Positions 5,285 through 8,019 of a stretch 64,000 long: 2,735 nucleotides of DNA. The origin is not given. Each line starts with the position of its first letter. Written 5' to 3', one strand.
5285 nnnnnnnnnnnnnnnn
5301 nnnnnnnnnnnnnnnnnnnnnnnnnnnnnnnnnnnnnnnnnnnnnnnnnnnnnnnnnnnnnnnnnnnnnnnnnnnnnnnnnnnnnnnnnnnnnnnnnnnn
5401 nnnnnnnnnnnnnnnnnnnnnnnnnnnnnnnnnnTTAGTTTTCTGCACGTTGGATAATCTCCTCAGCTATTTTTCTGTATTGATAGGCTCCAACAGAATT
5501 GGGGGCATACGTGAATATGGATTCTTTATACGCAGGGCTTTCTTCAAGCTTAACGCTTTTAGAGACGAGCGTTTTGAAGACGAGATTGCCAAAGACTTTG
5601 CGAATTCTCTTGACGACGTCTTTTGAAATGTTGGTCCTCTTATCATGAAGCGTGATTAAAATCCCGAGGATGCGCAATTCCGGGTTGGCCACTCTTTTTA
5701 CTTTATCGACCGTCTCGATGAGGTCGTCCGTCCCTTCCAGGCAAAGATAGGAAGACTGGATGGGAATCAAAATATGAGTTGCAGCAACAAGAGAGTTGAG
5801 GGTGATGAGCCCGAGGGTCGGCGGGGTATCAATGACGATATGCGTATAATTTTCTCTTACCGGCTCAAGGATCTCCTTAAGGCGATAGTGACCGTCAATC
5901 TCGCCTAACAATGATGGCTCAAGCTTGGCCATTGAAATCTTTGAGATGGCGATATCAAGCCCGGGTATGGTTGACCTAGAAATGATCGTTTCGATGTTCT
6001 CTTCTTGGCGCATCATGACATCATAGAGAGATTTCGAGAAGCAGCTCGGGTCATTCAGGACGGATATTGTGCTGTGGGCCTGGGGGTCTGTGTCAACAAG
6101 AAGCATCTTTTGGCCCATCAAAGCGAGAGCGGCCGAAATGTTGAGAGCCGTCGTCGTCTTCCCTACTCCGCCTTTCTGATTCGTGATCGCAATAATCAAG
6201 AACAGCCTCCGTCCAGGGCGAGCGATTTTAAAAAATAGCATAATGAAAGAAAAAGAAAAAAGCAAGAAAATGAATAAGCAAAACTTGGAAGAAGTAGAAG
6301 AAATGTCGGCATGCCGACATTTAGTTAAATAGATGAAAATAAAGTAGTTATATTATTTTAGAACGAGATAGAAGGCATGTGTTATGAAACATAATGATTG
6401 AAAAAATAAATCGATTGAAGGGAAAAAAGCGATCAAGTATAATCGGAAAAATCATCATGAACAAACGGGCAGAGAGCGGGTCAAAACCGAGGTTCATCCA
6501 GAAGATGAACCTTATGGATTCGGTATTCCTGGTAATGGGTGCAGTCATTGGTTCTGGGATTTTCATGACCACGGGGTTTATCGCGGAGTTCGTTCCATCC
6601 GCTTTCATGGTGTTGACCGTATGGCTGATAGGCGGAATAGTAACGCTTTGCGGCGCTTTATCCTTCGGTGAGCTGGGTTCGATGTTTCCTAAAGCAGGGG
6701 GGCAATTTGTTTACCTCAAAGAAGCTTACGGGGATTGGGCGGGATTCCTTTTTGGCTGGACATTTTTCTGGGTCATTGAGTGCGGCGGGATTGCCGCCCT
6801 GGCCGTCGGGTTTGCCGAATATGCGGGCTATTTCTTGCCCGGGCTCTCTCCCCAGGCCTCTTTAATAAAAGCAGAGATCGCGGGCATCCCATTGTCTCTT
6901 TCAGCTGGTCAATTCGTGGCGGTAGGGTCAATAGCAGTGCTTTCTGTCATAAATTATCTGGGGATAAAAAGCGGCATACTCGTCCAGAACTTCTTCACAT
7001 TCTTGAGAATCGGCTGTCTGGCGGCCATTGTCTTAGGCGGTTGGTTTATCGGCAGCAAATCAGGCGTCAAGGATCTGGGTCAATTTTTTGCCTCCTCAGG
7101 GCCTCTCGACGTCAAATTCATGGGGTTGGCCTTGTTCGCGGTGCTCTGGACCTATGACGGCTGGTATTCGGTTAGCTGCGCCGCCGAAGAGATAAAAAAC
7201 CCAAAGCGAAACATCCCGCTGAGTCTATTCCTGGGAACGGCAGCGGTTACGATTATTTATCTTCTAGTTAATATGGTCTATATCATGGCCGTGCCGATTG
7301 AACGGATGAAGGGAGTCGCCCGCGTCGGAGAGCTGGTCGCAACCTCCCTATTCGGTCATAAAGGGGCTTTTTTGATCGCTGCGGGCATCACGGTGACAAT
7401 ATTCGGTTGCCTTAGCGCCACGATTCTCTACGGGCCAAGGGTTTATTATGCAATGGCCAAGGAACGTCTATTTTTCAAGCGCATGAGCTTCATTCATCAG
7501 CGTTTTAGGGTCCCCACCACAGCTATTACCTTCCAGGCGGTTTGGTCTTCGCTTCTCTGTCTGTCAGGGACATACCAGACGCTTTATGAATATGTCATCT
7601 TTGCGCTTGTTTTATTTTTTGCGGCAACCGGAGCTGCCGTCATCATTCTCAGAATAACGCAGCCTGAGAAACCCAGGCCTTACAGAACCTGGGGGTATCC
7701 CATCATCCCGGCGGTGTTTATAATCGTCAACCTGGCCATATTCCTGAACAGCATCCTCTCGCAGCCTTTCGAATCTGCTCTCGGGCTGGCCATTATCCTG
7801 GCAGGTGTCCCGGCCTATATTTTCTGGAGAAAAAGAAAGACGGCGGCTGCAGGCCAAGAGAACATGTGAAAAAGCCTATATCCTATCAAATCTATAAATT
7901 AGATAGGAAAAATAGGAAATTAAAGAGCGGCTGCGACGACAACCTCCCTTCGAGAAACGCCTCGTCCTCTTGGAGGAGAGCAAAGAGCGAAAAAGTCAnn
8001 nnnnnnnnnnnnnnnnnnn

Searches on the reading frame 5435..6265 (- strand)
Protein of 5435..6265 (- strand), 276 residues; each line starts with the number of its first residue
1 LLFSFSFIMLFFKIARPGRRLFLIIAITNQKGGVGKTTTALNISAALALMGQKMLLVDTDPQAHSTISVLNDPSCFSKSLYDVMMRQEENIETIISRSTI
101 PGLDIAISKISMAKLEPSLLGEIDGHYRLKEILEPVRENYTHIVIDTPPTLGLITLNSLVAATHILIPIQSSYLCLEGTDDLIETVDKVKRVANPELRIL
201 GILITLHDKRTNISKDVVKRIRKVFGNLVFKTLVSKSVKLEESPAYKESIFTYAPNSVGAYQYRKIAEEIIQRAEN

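Call 8: search_protein_families(library=pfam, proteins=[window:5435-6265:-])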
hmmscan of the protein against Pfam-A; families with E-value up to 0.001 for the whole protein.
window:5435-6265:- (276 aa): 7 families
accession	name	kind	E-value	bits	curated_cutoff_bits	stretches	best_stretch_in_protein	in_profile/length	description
PF13614.12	AAA_31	-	4.4e-53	180.3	27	1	24-199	3-177/177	AAA domain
PF01656.29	CbiA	-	5.5e-22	78.5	25.4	1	25-249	1-124/125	CobQ/CobB/MinD/ParA nucleotide binding domain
PF00142.24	Fer4_NifH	-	3e-13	50.3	25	1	30-88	7-63/271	4Fe-4S iron sulfur cluster binding proteins, NifH/frxC family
PF09140.17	MipZ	-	8e-10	38.9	20.7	1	24-188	2-144/262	ATPase MipZ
PF02374.21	ArsA_ATPase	-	1.3e-09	38.2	24.3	1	30-160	8-145/305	Anion-transporting ATPase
PF10609.15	ParA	-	2.1e-07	31.1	27.1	1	24-153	5-125/246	NUBPL iron-transfer P-loop NTPase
PF06564.18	CBP_BcsQ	-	4.2e-07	30.2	21.3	1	24-268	3-231/234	Cellulose biosynthesis protein BcsQ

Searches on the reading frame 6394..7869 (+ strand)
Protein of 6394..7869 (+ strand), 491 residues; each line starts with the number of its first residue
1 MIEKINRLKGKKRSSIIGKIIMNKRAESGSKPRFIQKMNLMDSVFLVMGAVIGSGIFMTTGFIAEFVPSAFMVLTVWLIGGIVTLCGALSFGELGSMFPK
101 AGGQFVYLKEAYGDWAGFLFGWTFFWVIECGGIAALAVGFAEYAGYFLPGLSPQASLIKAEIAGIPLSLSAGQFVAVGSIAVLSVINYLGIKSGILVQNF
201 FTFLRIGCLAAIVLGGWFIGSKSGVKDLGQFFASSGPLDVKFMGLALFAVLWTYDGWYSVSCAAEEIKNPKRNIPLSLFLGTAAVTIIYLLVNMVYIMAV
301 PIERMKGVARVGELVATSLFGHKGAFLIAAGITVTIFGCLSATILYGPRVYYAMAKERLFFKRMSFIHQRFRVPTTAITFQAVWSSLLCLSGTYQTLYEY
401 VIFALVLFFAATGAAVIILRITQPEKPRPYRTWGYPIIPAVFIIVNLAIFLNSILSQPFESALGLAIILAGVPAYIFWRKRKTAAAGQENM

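Call 8: search_protein_families(library=pfam, proteins=[window:6394-7869:+])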
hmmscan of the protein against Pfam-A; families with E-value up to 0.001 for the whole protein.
window:6394-7869:+ (491 aa): 2 families
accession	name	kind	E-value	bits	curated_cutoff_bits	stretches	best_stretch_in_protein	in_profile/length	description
PF13520.12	AA_permease_2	-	6.1e-55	187.3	27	1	40-457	3-408/427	Amino acid permease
PF00324.27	AA_permease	-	1.4e-28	100.2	24.6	1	44-482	3-464/470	Amino acid permease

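Call 83: search_protein_families(library=ncbifam, proteins=[window:6394-7869:+], max_evalue=0.001)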
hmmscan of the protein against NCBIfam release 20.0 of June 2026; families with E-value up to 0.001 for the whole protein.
window:6394-7869:+ (491 aa): 20 families
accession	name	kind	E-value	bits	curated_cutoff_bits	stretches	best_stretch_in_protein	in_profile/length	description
TIGR00911.1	2A0308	subfamily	6.4e-65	219.5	701.8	1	29-477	39-472/505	L-type amino acid transporter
TIGR00909.1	2A0306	subfamily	3.9e-60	204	556.8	1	37-476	4-427/429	amino acid transporter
NF053761.1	BrChAATpBcaP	equivalog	4.7e-41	141.3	690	1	27-481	13-454/460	branched-chain amino acid transporter BcaP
NF008466.1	PRK11357.1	equivalog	3.2e-36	125.2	800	1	37-483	9-440/446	fructoselysine/psicoselysine transporter FrlA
TIGR00906.1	2A0303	subfamily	1.5e-30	106.2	681.7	1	27-421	22-428/602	cationic amino acid transport permease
TIGR00905.1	2A0302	subfamily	2.5e-24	85.9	409.05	1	36-482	7-439/473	basic amino acid/polyamine antiporter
TIGR00908.1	2A0305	equivalog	5.6e-20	71.6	381.75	1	47-485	18-436/442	ethanolamine permease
NF008245.0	PRK11021.1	equivalog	4.9e-18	65.3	284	1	36-403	6-347/419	L-methionine/branched-chain amino acid transporter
NF007929.0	PRK10644.1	equivalog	1.2e-16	60.5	574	1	36-392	8-341/445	arginine/agmatine antiporter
TIGR03810.1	arg_ornith_anti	equivalog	1.5e-14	53.6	591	1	36-423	1-381/468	arginine-ornithine antiporter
NF007938.0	PRK10655.1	equivalog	2.2e-13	50.2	409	1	36-397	6-344/438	putrescine-ornithine antiporter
NF008484.0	PRK11387.1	equivalog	2.4e-10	40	716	1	28-419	6-389/471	S-methylmethionine permease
TIGR00907.1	2A0304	subfamily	8.5e-10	38.1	598.3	1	44-390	19-372/482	amino acid permease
TIGR04299.1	antiport_PotE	equivalog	5.4e-09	35.7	560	1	36-387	4-332/430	putrescine-ornithine antiporter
NF040513.1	antiport_TyrP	equivalog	6.6e-09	35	630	1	71-448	37-411/465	tyrosine-tyramine antiporter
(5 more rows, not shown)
